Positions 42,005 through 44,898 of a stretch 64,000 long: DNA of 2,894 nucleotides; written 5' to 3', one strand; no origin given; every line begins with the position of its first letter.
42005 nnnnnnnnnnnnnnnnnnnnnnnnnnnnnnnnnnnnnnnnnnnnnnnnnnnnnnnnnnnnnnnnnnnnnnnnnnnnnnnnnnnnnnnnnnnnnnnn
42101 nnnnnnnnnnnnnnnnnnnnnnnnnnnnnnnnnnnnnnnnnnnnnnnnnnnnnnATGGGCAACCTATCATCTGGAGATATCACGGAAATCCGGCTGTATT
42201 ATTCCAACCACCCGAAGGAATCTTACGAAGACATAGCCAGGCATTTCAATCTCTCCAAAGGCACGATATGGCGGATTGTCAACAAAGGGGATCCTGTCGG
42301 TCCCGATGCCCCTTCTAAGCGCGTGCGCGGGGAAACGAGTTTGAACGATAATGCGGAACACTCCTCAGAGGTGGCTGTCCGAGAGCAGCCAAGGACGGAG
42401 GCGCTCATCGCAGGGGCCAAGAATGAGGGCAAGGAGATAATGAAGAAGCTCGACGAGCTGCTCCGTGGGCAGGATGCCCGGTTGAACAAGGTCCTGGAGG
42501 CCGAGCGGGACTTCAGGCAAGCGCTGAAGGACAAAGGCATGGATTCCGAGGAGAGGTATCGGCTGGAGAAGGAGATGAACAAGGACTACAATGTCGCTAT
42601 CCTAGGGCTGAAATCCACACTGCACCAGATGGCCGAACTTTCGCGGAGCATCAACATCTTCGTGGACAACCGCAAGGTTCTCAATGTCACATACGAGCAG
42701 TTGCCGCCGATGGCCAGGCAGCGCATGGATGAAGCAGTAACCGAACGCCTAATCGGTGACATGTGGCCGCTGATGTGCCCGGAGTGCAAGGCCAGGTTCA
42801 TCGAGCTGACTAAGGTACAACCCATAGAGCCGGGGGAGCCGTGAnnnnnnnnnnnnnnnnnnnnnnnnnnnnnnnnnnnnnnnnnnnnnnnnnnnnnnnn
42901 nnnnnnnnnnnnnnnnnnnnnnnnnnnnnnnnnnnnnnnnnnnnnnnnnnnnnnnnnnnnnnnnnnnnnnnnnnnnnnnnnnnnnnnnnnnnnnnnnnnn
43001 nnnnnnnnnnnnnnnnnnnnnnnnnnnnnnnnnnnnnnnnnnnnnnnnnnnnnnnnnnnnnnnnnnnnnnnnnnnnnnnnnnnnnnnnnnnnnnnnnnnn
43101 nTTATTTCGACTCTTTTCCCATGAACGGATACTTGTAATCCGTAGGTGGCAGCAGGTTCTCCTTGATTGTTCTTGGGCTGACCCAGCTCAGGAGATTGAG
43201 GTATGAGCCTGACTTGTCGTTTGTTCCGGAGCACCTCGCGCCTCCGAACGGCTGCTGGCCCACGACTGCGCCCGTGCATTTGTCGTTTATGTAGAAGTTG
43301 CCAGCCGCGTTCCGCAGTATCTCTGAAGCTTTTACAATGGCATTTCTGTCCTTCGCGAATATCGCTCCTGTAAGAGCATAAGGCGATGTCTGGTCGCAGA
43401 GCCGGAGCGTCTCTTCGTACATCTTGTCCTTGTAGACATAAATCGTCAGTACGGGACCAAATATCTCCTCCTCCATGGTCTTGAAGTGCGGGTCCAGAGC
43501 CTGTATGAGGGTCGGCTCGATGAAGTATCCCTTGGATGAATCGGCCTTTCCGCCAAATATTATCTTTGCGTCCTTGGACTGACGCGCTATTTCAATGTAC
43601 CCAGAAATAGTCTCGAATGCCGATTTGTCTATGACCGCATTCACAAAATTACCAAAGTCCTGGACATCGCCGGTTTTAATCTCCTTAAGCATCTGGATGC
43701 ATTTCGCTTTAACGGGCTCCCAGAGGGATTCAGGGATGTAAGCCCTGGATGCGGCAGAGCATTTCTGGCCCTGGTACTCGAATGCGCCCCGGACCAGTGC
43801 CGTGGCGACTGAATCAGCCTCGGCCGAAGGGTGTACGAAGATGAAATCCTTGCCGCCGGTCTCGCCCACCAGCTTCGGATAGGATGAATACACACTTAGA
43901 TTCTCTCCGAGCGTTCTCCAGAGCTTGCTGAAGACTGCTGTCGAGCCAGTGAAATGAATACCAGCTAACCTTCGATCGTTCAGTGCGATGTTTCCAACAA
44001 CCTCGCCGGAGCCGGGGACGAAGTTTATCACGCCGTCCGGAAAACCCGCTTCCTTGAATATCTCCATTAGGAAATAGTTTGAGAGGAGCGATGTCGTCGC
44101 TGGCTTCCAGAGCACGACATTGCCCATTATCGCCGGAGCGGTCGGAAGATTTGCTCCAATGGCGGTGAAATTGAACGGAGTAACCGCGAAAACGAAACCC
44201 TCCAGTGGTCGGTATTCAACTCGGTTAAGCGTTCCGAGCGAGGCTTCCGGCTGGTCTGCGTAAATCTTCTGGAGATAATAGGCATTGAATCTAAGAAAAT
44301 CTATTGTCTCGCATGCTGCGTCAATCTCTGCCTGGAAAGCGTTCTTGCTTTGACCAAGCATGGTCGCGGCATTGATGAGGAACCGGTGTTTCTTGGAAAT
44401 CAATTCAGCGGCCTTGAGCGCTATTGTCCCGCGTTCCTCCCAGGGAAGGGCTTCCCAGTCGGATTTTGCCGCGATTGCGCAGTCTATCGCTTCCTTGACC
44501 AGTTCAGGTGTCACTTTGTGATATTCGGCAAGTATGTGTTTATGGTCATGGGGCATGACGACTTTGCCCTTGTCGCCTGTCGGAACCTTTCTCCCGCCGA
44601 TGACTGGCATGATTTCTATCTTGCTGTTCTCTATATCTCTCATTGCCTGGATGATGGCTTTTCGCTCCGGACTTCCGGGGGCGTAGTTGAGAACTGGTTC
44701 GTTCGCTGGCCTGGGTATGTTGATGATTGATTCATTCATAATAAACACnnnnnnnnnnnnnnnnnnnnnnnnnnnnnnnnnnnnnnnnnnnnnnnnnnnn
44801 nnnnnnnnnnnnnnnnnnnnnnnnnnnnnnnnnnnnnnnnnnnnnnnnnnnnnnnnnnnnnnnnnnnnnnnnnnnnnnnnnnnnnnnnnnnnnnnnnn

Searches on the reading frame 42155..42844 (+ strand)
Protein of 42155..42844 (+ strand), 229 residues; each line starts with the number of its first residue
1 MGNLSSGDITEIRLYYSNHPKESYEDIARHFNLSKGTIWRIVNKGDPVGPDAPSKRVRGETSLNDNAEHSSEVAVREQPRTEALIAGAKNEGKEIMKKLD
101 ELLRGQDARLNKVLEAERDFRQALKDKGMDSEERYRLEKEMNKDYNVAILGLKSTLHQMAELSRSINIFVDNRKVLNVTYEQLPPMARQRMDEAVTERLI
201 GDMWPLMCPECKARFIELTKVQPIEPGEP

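Call 69: search_protein_families(library=pfam, proteins=[window:42155-42844:+], max_evalue=0.001)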
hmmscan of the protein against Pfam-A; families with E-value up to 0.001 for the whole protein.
window:42155-42844:+ (229 aa): 1 family
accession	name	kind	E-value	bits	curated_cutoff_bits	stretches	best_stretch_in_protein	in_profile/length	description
PF13542.12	HTH_Tnp_ISL3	-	0.00084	19.2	27.4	0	23-43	28-48/51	Helix-turn-helix domain of transposase family ISL3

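Call 110: search_protein_families(library=padloc, proteins=[window:42155-42844:+], max_evalue=0.001)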
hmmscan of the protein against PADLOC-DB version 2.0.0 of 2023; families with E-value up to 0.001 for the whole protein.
window:42155-42844:+ (229 aa): 0 families

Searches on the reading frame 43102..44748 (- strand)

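Call 39: search_protein_families(library=pfam, proteins=[window:43102-44748:-], max_evalue=0.0001)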
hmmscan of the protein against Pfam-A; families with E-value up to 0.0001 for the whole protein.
window:43102-44748:- (548 aa): 1 family
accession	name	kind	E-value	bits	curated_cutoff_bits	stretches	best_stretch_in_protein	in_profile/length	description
PF00171.27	Aldedh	-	2.4e-101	340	23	1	60-516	8-450/461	Aldehyde dehydrogenase family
